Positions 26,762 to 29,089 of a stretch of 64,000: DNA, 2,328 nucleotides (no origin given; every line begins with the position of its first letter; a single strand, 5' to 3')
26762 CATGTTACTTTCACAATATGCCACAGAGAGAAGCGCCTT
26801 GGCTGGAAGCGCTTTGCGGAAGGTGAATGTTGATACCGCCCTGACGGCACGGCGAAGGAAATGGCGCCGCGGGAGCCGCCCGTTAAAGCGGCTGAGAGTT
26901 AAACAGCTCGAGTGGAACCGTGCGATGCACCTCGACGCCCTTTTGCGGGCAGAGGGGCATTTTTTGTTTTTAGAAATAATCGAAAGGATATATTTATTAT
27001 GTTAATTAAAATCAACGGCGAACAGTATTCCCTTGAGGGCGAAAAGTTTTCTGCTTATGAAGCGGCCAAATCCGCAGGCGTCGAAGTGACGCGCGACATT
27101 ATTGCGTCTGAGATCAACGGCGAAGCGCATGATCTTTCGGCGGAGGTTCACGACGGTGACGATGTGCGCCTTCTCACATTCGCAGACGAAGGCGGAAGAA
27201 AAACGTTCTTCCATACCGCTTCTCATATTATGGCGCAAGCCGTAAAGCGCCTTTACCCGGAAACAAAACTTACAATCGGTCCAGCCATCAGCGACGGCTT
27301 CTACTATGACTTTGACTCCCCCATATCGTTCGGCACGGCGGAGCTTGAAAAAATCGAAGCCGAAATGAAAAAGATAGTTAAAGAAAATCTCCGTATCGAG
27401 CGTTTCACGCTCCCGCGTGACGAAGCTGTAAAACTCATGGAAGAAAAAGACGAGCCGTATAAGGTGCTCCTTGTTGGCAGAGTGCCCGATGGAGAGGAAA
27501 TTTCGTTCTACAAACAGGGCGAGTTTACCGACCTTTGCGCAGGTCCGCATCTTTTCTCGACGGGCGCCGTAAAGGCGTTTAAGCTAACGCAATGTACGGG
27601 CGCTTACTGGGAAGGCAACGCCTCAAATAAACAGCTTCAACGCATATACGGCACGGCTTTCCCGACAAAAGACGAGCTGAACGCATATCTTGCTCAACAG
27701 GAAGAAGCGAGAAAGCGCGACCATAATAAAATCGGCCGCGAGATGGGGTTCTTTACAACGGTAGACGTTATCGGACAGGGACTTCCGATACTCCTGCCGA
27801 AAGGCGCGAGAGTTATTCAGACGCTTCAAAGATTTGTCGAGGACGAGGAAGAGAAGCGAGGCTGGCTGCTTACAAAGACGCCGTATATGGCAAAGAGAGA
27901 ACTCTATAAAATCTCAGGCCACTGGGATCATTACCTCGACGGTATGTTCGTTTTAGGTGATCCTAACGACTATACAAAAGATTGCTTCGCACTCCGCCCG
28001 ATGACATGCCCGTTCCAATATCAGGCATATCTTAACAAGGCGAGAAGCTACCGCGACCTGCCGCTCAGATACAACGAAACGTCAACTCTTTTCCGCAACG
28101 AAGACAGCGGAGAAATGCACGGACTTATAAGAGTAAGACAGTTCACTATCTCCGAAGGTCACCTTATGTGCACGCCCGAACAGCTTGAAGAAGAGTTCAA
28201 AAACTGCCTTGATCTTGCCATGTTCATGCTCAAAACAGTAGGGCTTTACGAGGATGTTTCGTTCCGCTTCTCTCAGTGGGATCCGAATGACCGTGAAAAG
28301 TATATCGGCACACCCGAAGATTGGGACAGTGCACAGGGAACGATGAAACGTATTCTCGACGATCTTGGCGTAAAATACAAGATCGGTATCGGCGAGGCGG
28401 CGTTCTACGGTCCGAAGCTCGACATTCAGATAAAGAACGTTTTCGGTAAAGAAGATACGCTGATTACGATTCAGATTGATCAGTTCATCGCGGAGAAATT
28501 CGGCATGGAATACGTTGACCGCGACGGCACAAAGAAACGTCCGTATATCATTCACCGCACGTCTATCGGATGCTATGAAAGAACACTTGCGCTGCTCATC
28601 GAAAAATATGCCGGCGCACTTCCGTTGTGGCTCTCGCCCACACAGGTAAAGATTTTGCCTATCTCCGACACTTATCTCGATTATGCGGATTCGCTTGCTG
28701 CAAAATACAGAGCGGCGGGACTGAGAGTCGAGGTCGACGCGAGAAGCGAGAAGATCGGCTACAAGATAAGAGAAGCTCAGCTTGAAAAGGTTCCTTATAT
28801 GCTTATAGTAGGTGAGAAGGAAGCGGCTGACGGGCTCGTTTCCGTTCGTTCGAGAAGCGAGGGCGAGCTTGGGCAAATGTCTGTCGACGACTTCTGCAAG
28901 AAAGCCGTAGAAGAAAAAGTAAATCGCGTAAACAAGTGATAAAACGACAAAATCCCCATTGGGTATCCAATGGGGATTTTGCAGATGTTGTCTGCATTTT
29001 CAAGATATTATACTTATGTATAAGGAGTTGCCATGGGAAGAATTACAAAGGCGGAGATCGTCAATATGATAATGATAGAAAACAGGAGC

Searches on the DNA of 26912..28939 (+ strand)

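Call 104: search_rna_families(source=L117, start=8600, end=11900, threshold=evalue, max_evalue=1)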
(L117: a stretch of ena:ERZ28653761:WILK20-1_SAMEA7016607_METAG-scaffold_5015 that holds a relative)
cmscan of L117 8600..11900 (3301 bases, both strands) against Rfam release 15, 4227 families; matches with E-value up to 1: 0.
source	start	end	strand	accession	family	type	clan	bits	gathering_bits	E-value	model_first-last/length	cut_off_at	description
